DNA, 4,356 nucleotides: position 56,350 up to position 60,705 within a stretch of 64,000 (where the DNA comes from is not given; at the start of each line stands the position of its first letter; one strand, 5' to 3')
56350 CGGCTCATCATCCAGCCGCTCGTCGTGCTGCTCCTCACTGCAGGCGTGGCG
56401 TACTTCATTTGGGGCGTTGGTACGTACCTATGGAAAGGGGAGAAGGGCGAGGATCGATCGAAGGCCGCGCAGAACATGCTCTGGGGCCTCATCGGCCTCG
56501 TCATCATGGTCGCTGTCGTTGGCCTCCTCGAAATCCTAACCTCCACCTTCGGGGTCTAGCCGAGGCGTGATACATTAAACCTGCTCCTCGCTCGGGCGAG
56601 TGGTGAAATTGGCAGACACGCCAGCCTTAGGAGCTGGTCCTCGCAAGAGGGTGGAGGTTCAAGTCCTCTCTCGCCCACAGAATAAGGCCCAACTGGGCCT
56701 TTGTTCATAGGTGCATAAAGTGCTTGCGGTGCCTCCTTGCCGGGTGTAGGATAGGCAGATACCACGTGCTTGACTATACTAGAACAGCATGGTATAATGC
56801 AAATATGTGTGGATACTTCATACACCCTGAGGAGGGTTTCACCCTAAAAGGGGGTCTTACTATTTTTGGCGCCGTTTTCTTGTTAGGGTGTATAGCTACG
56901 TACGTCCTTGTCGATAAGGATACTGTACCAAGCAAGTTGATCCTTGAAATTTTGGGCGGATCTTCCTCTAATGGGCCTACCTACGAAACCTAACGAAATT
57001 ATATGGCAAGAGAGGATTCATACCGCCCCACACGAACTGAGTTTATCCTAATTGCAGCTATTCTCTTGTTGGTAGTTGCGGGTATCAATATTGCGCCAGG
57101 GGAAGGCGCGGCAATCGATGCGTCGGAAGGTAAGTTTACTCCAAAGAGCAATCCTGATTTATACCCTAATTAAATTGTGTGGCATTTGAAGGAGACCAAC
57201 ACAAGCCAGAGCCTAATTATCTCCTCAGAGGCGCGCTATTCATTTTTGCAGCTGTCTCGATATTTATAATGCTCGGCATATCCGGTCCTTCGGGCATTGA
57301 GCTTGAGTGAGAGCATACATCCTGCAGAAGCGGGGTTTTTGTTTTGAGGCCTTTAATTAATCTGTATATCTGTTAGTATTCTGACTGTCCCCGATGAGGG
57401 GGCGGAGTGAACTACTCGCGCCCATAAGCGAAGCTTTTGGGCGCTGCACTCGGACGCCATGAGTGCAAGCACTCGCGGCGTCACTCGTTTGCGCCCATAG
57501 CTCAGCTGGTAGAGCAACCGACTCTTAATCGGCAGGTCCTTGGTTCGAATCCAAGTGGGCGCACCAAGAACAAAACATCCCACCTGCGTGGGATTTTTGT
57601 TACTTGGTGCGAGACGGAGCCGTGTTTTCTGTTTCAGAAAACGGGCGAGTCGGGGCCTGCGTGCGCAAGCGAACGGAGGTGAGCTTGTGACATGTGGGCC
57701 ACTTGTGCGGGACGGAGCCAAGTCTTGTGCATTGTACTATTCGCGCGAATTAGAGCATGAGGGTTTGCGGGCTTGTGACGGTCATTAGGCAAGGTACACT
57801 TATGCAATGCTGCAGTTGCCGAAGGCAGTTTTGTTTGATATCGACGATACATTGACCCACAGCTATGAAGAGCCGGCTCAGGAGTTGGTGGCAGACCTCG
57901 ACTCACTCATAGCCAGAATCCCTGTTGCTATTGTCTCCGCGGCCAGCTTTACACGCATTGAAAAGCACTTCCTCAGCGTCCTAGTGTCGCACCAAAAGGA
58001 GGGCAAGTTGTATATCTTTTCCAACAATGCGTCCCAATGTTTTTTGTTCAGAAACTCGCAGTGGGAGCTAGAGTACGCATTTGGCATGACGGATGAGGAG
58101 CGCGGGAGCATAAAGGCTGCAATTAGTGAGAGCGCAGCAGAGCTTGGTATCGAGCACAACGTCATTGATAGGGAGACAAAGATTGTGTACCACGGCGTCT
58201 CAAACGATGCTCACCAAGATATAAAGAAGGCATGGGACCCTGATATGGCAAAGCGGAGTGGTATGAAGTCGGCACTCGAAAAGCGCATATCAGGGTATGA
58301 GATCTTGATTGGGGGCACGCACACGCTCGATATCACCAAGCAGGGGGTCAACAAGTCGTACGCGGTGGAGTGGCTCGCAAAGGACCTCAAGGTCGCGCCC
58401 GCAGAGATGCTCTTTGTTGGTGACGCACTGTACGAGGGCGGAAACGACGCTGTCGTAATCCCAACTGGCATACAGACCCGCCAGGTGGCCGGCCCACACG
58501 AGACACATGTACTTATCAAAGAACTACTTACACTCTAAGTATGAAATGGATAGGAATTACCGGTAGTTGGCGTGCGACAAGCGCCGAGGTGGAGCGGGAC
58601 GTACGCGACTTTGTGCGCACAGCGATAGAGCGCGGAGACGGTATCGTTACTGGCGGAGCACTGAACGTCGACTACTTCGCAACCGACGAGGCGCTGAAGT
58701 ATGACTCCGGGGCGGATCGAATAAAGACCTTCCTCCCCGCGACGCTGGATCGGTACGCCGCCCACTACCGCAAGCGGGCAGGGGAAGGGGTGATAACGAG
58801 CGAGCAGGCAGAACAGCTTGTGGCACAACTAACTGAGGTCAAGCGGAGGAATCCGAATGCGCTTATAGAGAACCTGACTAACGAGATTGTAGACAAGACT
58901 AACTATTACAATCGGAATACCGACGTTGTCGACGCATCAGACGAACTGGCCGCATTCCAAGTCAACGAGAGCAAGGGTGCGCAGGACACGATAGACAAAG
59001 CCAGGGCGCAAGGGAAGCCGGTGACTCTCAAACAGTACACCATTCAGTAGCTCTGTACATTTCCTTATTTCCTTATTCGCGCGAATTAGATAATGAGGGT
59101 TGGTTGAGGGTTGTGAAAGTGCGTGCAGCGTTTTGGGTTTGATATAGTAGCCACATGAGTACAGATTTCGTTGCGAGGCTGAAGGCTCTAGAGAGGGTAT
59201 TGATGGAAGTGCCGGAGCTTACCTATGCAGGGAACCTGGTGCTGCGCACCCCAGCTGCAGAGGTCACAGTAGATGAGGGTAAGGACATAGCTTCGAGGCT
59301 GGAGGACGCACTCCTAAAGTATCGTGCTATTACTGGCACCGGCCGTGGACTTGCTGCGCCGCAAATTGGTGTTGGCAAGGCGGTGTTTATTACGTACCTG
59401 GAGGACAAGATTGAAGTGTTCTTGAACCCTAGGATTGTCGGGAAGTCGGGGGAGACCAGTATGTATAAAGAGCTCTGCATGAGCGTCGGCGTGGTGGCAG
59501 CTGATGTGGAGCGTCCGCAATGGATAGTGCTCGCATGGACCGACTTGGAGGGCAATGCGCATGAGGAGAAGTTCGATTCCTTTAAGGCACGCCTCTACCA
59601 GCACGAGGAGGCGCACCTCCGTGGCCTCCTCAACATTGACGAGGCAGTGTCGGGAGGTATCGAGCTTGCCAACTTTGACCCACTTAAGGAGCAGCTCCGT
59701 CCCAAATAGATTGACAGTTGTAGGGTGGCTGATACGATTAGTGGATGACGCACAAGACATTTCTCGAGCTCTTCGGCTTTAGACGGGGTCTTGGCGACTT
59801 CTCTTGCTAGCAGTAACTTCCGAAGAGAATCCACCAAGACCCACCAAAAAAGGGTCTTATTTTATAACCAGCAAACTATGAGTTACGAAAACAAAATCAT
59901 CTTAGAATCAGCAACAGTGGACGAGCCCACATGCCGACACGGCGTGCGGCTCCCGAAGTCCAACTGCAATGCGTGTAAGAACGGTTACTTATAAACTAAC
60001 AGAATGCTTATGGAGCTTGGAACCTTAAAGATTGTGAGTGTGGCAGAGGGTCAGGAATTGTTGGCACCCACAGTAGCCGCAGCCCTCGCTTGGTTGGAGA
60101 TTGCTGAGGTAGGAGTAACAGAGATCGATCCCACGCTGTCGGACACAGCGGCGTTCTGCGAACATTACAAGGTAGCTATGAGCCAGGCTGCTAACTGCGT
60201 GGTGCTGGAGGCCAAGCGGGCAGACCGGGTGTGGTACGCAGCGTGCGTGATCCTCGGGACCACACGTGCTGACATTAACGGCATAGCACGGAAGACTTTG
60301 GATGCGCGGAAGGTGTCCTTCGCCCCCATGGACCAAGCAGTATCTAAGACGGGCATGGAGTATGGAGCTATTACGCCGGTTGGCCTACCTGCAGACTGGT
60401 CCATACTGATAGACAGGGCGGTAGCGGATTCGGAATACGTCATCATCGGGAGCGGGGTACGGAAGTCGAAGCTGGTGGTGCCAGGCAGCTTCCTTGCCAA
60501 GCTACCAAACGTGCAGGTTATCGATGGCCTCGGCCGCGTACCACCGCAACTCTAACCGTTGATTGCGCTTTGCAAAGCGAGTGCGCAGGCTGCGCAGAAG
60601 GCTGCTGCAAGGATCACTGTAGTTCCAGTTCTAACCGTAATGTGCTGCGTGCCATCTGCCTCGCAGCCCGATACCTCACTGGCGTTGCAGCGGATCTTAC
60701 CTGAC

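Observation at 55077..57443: Tandem array of four VirB2/TrbC-like pilin-type small proteins plus tiny hydrophobic ORFs and a pseudo-tRNA, with no secretion machinery in view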

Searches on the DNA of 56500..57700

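Call 14: search_rna_families(source=window, start=56500, end=57700, threshold=evalue, max_evalue=1)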
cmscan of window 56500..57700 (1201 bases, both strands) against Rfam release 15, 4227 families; matches with E-value up to 1: 3.
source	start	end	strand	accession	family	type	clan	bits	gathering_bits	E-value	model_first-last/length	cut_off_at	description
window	57491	57563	+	RF00005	tRNA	Gene; tRNA;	CL00001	71.2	29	2.7e-15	1-71/71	no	tRNA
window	56594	56677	+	RF00005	tRNA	Gene; tRNA;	CL00001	56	29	4.2e-11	1-71/71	no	tRNA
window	57491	57564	-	RF04354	Plastid-ycf2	Cis-reg;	-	46.8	65.7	1.8e-08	1-75/75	no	Plastid-ycf2 5UTR RNA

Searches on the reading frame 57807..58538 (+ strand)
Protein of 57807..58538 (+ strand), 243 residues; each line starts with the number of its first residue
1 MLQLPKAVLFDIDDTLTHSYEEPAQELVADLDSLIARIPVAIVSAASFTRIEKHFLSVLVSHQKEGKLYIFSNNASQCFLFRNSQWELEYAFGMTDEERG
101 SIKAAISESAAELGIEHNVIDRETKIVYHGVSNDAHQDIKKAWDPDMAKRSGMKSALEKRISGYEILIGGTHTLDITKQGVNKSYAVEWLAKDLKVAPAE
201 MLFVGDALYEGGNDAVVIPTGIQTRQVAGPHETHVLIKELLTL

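Call 9: search_protein_families(library=pfam, proteins=[window:57807-58538:+], max_evalue=0.01)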
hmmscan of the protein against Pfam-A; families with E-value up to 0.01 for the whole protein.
window:57807-58538:+ (243 aa): 4 families
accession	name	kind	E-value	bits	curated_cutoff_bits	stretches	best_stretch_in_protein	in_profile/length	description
PF08282.18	Hydrolase_3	-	2e-08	34.7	20.9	1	144-207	148-212/255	haloacid dehalogenase-like hydrolase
PF00702.32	Hydrolase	-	1e-06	29.8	26.4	1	6-208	2-181/191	haloacid dehalogenase-like hydrolase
PF03332.19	PMM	-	1.1e-05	25.8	22.4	1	143-242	121-220/221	Eukaryotic phosphomannomutase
PF05116.19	S6PP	-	1.4e-05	25.3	20.3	1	151-217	134-196/247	Sucrose-6F-phosphate phosphohydrolase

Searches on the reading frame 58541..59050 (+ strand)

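Call 9: search_protein_families(library=pfam, proteins=[window:58541-59050:+], max_evalue=0.01)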
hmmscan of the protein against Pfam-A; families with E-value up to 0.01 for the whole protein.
window:58541-59050:+ (169 aa): 1 family
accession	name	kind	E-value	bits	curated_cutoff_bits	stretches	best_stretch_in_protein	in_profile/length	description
PF02481.21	DNA_processg_A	-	1.6e-06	27.9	29.6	1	3-163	46-186/212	DNA recombination-mediator protein A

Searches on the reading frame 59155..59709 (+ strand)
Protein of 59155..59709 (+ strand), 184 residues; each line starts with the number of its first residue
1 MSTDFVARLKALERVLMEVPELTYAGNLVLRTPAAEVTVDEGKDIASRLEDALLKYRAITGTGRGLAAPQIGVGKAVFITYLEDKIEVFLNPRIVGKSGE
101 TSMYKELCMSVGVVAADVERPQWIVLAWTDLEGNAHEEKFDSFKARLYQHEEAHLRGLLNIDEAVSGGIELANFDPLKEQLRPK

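Call 53: search_protein_families(library=pfam, proteins=[window:59155-59709:+], max_evalue=0.001)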
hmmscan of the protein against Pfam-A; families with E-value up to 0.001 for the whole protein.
window:59155-59709:+ (184 aa): 1 family
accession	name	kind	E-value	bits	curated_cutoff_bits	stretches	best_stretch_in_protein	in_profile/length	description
PF01327.26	Pep_deformylase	-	1.2e-30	106.6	22.8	1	21-165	3-151/156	Polypeptide deformylase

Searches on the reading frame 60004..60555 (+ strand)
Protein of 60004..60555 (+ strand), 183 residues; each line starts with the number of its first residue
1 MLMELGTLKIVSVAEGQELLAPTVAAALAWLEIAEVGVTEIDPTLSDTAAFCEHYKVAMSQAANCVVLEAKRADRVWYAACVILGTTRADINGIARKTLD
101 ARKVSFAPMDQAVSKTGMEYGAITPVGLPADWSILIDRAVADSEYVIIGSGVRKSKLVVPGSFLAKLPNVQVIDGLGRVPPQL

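Call 53: search_protein_families(library=pfam, proteins=[window:60004-60555:+], max_evalue=0.001)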
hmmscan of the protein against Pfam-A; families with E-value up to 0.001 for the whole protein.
window:60004-60555:+ (183 aa): 1 family
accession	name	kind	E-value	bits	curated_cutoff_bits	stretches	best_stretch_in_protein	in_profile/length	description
PF04073.20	tRNA_edit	-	5.6e-19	68.9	25.5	1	43-162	2-118/123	Aminoacyl-tRNA editing domain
